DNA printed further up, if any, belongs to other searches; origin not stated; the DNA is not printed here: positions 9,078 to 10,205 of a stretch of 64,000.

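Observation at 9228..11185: RNase HII and an RNase HIII-like paralogue in one co-directional block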

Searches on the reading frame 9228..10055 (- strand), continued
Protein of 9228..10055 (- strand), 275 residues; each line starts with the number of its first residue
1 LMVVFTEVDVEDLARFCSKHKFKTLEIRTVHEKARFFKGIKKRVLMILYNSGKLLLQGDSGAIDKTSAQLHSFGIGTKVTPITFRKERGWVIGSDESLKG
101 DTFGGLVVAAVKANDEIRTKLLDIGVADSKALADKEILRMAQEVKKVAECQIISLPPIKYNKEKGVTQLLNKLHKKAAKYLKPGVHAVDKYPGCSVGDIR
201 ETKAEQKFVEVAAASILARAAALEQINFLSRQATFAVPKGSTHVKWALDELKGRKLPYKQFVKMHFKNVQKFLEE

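Call 26: list_cluster_members(proteins=[P0204, P0205, P0209, P0210, P0214, P0218, P0219, P0227, P0232, P0247])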
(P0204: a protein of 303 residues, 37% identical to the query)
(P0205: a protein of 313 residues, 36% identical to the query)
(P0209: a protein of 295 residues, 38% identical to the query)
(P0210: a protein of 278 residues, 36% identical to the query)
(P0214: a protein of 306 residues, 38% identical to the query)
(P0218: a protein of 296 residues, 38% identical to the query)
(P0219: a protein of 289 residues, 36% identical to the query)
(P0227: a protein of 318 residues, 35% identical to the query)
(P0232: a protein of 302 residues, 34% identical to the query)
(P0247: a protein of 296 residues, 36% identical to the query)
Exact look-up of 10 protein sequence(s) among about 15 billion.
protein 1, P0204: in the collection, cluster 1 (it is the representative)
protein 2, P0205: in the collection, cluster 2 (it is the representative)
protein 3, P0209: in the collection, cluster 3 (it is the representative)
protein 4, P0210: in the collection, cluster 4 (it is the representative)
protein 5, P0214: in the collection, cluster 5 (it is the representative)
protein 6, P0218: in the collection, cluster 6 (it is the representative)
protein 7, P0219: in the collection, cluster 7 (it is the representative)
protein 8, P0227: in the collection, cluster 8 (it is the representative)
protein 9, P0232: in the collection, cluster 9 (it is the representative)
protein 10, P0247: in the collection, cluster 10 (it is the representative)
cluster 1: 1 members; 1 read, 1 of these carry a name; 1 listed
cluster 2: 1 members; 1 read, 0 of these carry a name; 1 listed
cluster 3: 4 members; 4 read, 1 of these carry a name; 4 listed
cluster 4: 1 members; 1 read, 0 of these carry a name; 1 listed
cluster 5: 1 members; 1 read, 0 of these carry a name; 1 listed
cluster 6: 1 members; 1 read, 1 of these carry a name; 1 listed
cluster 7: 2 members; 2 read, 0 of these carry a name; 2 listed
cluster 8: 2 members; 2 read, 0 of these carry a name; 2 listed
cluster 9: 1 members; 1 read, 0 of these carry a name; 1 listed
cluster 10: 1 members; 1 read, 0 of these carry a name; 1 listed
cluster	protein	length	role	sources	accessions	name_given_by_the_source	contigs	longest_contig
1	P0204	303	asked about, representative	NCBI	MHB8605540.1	MAG: ribonuclease HIII [Thermoplasmatota archaeon]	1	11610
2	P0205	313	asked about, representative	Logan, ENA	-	-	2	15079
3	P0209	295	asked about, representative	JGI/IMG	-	-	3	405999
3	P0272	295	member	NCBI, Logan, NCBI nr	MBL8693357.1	MAG: ribonuclease HIII [Planctomycetes bacterium] | ribonuclease HIII [Planctomycetota bacterium]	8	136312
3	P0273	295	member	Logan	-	-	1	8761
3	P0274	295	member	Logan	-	-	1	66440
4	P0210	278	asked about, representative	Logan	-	-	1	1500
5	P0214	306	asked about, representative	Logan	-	-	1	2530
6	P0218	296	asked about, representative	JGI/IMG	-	ribonuclease HIII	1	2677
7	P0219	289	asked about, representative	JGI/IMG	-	-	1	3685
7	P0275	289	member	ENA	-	-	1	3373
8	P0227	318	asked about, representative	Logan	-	-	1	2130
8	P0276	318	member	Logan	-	-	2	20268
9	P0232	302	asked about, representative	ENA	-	-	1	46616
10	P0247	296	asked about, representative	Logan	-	-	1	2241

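Call 33: search_solved_structures(query=A1, max_evalue=0.001, show_alignments=4)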
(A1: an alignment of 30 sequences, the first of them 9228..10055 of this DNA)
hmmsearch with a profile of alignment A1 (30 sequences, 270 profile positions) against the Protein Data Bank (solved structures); distinct sequences matched with E-value up to 0.001: 19.
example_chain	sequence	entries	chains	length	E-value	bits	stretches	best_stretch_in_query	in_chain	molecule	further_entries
2d0a_A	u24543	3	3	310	1.3e-29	106.5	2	34-172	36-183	ribonuclease HIII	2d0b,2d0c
3asm_A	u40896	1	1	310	1.9e-28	102.7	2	34-172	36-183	Ribonuclease HIII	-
3vn5_A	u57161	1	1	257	8.2e-26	94.1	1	18-262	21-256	Ribonuclease HIII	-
4py5_A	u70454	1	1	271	1.1e-25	93.7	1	9-261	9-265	Ribonuclease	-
1i39_A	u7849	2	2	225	9.9e-16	61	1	88-225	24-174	RIBONUCLEASE HII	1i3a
3p83_D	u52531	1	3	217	1e-15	60.9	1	88-225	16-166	Ribonuclease HII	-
1eke_A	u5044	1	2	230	2.5e-10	43.3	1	85-164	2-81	RIBONUCLEASE HII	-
1uax_A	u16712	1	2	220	3.4e-08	36.3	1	86-162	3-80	Ribonuclease HII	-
2dfe_A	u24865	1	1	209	3.8e-07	32.9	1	86-150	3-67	Ribonuclease HII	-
1x1p_A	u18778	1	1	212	3.8e-07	32.8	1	86-150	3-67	Ribonuclease HII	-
1io2_A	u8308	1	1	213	4e-07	32.8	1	86-150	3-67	RIBONUCLEASE HII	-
2dff_A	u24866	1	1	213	4e-07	32.8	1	86-150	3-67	Ribonuclease HII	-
2dfh_A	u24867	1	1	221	4.3e-07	32.7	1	86-149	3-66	Ribonuclease HII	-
7uwe_C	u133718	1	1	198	3.3e-06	29.8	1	85-236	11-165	Ribonuclease HII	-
7uwh_C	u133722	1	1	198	3.1e-05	26.6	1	85-236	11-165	Ribonuclease HII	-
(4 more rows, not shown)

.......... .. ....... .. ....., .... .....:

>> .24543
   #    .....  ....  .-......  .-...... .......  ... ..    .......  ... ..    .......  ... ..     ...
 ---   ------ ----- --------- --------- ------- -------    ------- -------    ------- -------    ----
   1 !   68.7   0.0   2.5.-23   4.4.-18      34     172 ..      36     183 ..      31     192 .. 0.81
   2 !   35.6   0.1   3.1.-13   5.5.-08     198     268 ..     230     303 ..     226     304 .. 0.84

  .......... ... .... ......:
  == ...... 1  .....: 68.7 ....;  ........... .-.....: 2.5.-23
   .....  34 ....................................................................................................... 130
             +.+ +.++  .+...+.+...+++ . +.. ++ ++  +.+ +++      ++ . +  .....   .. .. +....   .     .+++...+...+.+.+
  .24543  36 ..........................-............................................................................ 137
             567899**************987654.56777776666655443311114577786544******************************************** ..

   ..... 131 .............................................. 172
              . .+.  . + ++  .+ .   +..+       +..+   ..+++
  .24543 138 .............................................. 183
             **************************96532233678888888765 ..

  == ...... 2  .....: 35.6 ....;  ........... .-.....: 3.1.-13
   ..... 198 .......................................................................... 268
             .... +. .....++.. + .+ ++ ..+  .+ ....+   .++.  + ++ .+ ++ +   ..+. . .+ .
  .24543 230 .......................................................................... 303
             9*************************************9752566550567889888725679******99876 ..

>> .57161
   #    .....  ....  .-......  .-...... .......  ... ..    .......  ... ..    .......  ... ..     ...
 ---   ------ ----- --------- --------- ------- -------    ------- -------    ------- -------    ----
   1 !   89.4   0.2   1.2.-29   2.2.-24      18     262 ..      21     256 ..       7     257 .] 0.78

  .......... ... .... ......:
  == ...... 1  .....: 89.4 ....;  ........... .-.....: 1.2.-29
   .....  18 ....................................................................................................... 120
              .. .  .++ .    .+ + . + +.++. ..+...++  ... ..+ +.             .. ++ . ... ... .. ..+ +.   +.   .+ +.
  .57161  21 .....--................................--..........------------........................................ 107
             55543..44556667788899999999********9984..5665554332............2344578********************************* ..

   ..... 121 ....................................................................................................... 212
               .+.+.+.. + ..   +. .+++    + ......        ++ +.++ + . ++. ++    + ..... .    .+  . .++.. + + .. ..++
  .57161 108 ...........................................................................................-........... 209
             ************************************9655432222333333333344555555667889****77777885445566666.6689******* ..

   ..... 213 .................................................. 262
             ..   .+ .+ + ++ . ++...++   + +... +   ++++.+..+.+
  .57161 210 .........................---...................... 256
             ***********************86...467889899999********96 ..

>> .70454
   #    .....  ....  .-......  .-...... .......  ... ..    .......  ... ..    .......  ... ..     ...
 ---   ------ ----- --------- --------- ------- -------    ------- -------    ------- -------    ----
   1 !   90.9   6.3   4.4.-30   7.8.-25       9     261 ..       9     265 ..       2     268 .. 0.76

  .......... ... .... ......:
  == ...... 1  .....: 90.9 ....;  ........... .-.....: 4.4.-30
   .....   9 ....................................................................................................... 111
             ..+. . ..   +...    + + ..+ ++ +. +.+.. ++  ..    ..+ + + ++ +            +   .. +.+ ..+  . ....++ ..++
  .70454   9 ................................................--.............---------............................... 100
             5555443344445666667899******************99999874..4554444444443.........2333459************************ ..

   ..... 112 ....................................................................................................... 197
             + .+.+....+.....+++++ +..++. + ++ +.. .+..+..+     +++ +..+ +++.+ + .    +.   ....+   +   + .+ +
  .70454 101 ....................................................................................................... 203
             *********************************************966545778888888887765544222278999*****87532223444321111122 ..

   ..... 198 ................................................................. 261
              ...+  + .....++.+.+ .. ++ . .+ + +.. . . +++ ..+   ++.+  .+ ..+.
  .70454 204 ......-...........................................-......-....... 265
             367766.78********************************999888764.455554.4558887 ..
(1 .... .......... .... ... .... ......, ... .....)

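Call 39: list_cluster_members(proteins=[P0149, P0150, P0153, P0154, P0155, P0159, P0163, P0173, P0179, P0189])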
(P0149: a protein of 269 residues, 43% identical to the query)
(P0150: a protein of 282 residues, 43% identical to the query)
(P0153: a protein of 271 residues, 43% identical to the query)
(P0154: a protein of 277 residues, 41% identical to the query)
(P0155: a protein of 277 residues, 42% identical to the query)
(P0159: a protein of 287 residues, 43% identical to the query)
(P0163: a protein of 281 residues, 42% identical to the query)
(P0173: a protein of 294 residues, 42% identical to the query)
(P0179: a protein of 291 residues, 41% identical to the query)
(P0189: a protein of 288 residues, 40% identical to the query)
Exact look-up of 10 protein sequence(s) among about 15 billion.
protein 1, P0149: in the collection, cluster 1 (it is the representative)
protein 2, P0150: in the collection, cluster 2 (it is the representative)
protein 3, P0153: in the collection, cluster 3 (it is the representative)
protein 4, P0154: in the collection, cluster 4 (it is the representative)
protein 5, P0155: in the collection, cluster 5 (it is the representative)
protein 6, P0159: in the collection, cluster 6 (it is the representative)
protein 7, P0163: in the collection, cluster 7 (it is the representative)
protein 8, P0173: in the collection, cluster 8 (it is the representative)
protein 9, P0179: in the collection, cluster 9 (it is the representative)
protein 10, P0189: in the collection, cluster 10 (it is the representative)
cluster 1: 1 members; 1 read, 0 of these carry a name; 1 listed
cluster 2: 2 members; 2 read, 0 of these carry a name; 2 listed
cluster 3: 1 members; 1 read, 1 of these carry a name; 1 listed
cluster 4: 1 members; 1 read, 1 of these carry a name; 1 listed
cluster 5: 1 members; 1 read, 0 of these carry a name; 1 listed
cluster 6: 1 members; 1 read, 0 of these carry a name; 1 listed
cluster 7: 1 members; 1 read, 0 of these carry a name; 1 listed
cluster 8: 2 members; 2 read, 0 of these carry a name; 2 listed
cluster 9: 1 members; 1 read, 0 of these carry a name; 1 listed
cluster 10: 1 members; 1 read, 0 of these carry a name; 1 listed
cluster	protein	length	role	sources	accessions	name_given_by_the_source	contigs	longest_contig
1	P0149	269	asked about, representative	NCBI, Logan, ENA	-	-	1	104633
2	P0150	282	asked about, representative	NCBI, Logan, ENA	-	-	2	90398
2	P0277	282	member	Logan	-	-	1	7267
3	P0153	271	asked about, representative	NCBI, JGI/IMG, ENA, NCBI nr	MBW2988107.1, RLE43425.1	hypothetical protein DRJ48_00880 [Candidatus Woesearchaeota archaeon] | hypothetical protein [Candidatus Woesearchaeota archaeon]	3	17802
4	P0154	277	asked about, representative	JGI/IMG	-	ribonuclease HIII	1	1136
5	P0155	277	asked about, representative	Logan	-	-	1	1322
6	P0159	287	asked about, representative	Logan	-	-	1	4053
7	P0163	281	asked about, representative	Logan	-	-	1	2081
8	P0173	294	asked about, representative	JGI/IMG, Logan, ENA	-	-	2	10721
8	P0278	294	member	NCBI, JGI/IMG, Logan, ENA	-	-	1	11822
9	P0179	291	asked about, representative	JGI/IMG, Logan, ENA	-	-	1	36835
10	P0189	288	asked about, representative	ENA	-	-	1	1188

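Call 51: find_encoding_contigs(protein=P0149, flank=5000, max_places=1)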
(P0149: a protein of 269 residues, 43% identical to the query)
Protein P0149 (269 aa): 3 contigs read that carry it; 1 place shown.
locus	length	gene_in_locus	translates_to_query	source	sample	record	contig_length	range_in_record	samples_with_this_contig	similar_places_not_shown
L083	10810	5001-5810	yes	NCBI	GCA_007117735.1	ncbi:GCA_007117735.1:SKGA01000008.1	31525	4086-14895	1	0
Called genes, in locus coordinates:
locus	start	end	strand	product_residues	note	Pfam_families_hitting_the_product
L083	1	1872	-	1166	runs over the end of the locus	PF02463:SMC_N, PF13304:AAA_21 (faint), PF13476:AAA_23, PF06470:SMC_hinge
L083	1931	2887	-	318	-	PF05496:RuvB_N, PF00004:AAA, PF13177:DNA_pol3_delta2, PF08542:Rep_fac_C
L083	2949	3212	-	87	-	PF05239:PRC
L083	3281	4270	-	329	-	PF04981:NMD3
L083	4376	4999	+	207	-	-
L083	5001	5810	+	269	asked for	PF01351:RNase_HII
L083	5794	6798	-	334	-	-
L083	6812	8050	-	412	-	-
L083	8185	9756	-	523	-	-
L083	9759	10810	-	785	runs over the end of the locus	-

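Call 52: find_encoding_contigs(protein=P0150, flank=5000, max_places=1)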
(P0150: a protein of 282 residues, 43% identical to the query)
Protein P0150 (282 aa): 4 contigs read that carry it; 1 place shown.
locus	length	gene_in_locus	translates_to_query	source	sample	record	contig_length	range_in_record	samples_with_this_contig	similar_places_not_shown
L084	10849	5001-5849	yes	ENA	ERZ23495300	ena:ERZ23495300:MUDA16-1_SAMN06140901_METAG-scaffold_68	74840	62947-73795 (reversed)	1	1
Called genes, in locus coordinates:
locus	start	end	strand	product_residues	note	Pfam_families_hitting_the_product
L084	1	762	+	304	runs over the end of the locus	PF14281:PDDEXK_4 (weak)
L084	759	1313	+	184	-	PF13173:AAA_14 (weak)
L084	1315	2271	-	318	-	PF05496:RuvB_N (weak), PF13173:AAA_14 (weak), PF00004:AAA, PF13177:DNA_pol3_delta2, PF25361:AAA_lid_RFC1 (weak), PF08542:Rep_fac_C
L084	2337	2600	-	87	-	PF05239:PRC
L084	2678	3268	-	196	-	PF03692:CxxCxxCC (weak)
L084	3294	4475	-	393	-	PF04981:NMD3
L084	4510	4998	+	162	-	-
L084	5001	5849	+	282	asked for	PF01351:RNase_HII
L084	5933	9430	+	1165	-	PF02463:SMC_N, PF13175:AAA_15, PF13304:AAA_21 (weak), PF13476:AAA_23, PF06470:SMC_hinge, PF13304:AAA_21 (weak)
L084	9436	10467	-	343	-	PF00752:XPG_N, PF00867:XPG_I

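Call 53: find_encoding_contigs(protein=P0179, flank=5000, max_places=1)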
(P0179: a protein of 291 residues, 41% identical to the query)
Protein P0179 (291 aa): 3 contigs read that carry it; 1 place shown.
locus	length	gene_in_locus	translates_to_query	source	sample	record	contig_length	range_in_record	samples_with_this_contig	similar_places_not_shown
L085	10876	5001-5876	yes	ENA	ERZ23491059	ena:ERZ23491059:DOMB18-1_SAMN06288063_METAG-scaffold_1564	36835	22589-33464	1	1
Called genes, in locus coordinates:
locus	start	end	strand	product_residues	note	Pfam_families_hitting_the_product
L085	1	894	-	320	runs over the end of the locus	PF05496:RuvB_N, PF13173:AAA_14 (faint), PF00004:AAA, PF13177:DNA_pol3_delta2 (weak), PF08542:Rep_fac_C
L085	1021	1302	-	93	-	-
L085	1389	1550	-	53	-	-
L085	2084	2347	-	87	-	PF05239:PRC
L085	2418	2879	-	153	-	PF03692:CxxCxxCC (weak)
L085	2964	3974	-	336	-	PF04981:NMD3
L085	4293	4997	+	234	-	-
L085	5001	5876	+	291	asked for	PF01351:RNase_HII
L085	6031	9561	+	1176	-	PF02463:SMC_N, PF13175:AAA_15, PF13304:AAA_21 (faint), PF13476:AAA_23, PF06470:SMC_hinge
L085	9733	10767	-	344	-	PF00752:XPG_N, PF00867:XPG_I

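Call 54: find_encoding_contigs(protein=P0204, flank=5000, max_places=1)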
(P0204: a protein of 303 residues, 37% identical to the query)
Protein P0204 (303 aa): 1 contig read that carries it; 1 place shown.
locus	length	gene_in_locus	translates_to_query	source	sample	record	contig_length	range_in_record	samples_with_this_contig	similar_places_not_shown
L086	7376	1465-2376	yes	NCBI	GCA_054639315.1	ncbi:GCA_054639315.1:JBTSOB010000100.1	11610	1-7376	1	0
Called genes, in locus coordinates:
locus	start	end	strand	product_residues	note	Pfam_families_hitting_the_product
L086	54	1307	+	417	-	PF19077:Big_13 (faint), PF01510:Amidase_2, PF17957:Big_7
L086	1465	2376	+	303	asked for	PF11858:DUF3378 (weak), PF01351:RNase_HII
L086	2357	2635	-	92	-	-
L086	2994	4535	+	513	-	PF02142:MGS, PF01808:AICARFT_IMPCHas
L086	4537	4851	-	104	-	-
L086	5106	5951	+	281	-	PF01978:TrmB, PF09339:HTH_IclR (faint)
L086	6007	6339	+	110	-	-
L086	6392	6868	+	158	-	-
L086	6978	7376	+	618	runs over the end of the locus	PF13489:Methyltransf_23 (weak), PF13649:Methyltransf_25 (weak), PF07669:Eco57I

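Call 55: search_protein_families(library=pfam, proteins=[L083:4376-4999:+, L084:4510-4998:+, L085:4293-4997:+], max_evalue=1)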
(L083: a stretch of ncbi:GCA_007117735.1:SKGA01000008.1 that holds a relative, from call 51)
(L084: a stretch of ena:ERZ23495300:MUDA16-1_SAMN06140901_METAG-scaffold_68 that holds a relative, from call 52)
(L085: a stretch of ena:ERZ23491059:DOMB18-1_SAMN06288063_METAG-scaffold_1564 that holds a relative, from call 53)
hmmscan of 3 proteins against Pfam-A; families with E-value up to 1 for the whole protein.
L083:4376-4999:+ (207 aa): 1 family
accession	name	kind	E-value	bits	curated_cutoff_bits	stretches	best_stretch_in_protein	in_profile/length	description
PF00717.28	Peptidase_S24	-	0.029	14.5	23.3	1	101-142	44-84/116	Peptidase S24-like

L084:4510-4998:+ (162 aa): 1 family
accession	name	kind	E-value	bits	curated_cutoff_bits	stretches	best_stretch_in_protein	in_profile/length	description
PF20631.3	CoV_NSP13_1B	-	0.11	13.2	28.4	1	28-81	26-81/82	Coronavirus Nonstructural protein 13, 1B domain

L085:4293-4997:+ (234 aa): 0 families

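Call 61: search_protein_families(library=pfam, alignment_id=A1, max_evalue=0.01)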
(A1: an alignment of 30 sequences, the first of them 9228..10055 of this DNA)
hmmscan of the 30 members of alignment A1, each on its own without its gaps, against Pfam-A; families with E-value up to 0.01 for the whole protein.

A. member 1, window:9228-10055:- (275 aa): 2 families
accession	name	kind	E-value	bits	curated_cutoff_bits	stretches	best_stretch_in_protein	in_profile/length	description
PF01351.25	RNase_HII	-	4.5e-22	79.3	25.8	1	92-269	1-199/199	Ribonuclease HII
PF11858.14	DUF3378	-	0.0062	17.1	27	0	45-60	40-55/76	Domain of unknown function (DUF3378)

B. families by the number of members that match (of 30 scanned): 3 families
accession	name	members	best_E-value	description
PF01351.25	RNase_HII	30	1.4e-26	Ribonuclease HII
PF11858.14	DUF3378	21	1.9e-07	Domain of unknown function (DUF3378)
PF15935.10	RnlA_toxin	8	1.7e-05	RNase LS, bacterial toxin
